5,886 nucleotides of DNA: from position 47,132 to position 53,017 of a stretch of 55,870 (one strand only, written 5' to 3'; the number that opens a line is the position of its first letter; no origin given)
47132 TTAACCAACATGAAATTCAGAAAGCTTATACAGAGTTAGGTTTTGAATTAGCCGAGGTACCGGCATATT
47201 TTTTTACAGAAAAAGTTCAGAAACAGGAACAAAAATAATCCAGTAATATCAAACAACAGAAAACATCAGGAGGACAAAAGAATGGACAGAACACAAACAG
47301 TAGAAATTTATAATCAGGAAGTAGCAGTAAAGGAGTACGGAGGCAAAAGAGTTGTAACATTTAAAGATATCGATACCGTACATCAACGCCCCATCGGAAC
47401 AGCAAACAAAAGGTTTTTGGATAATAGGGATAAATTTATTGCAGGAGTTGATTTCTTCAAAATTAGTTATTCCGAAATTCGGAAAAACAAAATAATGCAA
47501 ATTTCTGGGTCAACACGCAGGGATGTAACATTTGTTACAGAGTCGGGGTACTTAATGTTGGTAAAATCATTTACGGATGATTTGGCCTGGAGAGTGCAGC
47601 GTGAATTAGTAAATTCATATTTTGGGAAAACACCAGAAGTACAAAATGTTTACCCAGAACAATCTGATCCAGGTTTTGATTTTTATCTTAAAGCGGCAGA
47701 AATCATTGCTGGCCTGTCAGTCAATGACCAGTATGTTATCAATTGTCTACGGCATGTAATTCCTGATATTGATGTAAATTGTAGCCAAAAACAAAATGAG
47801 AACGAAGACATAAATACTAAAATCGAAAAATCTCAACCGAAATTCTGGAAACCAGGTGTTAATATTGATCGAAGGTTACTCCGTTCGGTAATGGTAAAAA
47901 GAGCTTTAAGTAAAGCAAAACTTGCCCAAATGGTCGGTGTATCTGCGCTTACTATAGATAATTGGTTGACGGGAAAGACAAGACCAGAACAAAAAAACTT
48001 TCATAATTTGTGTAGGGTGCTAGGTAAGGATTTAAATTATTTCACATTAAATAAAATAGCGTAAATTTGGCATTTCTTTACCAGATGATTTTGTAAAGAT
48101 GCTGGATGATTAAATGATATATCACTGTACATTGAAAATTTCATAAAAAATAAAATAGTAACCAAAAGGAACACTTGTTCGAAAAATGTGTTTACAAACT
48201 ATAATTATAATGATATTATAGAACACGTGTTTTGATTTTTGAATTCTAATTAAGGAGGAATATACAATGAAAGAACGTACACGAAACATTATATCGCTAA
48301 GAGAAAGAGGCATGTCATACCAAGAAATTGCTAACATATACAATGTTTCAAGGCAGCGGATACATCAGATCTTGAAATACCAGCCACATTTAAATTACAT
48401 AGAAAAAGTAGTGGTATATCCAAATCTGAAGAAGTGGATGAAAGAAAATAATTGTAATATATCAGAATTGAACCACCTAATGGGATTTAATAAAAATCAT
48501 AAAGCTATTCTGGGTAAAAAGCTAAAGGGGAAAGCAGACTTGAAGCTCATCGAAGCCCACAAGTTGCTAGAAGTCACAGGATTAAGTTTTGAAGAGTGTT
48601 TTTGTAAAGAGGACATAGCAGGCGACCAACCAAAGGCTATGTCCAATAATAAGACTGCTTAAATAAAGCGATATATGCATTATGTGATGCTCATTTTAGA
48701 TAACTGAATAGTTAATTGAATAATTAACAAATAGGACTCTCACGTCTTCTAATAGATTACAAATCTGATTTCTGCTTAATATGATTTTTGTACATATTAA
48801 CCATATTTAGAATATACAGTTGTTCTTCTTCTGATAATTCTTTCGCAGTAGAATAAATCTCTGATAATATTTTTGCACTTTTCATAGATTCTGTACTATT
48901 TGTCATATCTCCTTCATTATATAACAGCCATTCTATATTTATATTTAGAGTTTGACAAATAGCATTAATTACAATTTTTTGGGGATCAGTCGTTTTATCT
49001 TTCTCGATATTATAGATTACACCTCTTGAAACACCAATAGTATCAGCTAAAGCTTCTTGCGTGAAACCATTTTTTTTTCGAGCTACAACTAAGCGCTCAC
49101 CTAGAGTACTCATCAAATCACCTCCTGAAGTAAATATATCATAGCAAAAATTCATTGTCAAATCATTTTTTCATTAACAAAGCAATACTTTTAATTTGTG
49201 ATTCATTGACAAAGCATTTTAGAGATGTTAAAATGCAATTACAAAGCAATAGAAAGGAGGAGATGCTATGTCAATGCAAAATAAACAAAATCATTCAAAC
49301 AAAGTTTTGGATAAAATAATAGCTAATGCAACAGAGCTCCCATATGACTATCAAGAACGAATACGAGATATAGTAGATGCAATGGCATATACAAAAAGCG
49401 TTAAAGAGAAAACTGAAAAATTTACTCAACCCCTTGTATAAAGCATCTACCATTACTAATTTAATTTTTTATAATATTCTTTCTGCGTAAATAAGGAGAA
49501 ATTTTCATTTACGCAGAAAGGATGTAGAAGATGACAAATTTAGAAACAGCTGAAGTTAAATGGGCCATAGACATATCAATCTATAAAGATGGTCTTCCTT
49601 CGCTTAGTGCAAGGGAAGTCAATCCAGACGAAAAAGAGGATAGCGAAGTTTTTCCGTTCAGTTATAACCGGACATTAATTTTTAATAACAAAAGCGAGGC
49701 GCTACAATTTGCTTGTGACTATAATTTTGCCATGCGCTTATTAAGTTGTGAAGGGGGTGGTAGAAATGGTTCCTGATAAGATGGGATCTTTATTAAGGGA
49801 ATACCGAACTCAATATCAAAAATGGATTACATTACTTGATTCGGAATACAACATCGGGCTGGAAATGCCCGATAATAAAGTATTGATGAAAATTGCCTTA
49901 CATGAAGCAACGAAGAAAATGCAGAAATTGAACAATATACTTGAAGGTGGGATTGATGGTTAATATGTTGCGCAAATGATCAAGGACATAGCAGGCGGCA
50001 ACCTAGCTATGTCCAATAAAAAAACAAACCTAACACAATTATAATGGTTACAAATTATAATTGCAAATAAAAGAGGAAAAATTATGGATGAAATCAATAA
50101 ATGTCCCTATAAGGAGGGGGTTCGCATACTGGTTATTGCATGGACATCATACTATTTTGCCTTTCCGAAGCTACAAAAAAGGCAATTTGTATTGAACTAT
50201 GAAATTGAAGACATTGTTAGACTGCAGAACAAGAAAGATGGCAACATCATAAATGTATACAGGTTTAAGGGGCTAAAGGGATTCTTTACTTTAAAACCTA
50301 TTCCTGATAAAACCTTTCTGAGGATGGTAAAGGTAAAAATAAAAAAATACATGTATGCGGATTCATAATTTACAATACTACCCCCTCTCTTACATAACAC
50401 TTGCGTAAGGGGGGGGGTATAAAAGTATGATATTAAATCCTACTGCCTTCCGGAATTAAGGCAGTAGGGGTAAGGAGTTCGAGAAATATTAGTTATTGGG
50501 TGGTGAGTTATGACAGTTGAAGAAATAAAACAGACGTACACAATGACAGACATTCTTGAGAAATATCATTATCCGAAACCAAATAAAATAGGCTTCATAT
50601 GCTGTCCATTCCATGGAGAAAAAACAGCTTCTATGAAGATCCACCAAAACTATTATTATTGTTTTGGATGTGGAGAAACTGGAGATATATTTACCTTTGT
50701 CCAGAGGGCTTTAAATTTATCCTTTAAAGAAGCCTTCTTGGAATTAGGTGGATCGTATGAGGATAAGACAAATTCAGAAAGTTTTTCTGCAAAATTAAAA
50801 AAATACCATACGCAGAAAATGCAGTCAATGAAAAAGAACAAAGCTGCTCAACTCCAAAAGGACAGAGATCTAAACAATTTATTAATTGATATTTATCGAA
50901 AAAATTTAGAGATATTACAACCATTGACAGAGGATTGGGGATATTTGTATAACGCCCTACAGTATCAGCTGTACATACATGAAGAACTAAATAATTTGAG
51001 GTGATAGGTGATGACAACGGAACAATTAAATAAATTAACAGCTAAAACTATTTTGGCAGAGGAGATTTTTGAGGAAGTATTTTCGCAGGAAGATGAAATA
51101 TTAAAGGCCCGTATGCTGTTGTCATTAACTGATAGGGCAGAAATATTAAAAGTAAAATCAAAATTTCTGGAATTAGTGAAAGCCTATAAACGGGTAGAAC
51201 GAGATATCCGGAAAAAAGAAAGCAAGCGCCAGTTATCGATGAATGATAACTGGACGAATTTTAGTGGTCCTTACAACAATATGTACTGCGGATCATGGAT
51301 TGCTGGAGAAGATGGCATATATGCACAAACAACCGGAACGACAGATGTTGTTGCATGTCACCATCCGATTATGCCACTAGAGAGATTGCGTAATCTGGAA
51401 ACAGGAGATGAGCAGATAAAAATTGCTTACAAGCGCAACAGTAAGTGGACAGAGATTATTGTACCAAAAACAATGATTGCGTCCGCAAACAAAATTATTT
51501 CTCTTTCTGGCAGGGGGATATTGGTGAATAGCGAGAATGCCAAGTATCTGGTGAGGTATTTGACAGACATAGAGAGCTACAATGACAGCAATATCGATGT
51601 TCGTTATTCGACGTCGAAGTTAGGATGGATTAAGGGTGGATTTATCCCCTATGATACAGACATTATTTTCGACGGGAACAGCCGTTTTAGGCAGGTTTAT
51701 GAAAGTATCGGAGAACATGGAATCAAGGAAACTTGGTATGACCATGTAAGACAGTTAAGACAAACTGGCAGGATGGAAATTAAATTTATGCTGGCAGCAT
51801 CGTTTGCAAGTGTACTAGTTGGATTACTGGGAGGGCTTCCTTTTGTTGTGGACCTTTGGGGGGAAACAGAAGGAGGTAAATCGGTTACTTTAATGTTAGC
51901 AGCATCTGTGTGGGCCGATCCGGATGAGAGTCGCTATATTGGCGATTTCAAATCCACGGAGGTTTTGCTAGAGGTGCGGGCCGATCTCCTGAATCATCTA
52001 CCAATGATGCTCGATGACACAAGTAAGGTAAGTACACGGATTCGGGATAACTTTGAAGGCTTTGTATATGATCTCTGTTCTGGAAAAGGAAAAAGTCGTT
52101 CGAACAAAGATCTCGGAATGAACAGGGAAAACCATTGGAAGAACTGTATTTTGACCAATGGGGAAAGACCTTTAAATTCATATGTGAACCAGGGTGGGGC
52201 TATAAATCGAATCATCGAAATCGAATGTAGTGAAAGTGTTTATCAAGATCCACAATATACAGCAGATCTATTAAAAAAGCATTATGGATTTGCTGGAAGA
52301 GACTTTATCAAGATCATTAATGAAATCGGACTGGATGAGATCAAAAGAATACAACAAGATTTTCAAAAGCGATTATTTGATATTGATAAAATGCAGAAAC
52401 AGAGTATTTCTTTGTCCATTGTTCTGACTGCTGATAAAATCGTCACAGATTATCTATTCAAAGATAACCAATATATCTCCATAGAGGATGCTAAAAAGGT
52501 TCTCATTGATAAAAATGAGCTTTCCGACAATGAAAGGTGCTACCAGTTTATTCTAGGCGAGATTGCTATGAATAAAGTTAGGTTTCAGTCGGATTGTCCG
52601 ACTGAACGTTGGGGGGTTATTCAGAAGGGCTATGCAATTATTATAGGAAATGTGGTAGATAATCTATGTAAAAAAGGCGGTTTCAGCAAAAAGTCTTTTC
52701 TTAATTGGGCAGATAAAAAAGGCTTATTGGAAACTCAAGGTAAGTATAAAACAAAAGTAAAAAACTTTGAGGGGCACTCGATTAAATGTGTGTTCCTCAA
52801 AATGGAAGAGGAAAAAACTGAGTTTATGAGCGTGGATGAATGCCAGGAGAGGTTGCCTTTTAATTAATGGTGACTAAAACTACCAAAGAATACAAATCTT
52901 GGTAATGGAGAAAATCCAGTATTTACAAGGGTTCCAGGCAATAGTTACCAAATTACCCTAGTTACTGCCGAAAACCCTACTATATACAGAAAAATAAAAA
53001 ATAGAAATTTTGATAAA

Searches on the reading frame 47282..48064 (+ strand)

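Call 55: search_protein_families(library=pfam, proteins=[window:47282-48064:+], max_evalue=0.001)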
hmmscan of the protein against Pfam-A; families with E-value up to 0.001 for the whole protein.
window:47282-48064:+ (260 aa): 4 families
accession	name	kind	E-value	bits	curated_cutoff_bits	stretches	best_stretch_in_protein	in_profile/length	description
PF10543.14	ORF6N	-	1.8e-15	57.4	27.8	1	16-96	3-86/86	ORF6N domain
PF01381.28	HTH_3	-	1.1e-07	32.2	23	1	200-254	1-55/55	Helix-turn-helix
PF13560.12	HTH_31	-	1.5e-05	25.7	27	1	198-248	4-55/64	Helix-turn-helix domain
PF13443.12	HTH_26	-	0.00016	22.3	22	1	200-248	2-51/63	Cro/C1-type HTH DNA-binding domain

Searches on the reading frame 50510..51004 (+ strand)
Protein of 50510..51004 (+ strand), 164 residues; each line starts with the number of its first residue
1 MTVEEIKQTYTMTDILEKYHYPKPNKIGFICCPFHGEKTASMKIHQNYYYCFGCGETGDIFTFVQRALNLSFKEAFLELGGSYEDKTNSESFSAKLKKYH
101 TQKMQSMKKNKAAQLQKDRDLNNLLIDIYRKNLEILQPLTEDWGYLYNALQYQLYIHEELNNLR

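Call 56: search_protein_families(library=pfam, proteins=[window:50510-51004:+], max_evalue=0.001)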
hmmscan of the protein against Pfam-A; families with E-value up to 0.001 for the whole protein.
window:50510-51004:+ (164 aa): 1 family
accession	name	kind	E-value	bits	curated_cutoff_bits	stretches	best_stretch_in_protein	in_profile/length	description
PF01807.25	Zn_ribbon_DnaG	-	1.9e-18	66.5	24.9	1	2-84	5-90/98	CHC2 zinc finger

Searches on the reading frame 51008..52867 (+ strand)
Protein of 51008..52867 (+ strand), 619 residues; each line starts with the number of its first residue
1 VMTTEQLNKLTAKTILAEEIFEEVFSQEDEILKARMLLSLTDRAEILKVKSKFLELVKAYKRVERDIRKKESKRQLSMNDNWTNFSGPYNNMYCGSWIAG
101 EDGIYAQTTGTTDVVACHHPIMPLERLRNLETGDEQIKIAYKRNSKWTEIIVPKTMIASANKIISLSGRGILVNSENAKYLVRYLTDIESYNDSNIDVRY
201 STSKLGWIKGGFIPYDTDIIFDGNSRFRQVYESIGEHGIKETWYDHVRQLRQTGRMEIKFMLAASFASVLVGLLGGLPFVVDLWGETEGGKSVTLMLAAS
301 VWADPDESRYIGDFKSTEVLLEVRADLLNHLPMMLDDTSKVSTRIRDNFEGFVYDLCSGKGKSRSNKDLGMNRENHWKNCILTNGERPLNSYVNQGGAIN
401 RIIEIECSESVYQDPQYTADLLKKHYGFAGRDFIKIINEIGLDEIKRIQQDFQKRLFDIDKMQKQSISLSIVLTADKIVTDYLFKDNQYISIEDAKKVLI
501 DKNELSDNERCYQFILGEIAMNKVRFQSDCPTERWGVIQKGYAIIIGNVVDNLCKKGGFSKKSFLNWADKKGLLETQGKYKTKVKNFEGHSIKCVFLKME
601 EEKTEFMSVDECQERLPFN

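Call 55: search_protein_families(library=pfam, proteins=[window:51008-52867:+], max_evalue=0.001)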
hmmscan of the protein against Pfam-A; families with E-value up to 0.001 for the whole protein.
window:51008-52867:+ (619 aa): 2 families
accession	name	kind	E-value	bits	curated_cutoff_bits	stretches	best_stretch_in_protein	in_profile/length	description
PF06048.17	DUF927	-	3e-35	122.7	22.6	1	103-369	12-277/284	Domain of unknown function (DUF927)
PF18662.7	HTH_56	-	4.5e-19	69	26.2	1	508-602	3-111/111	Cch helix turn helix domain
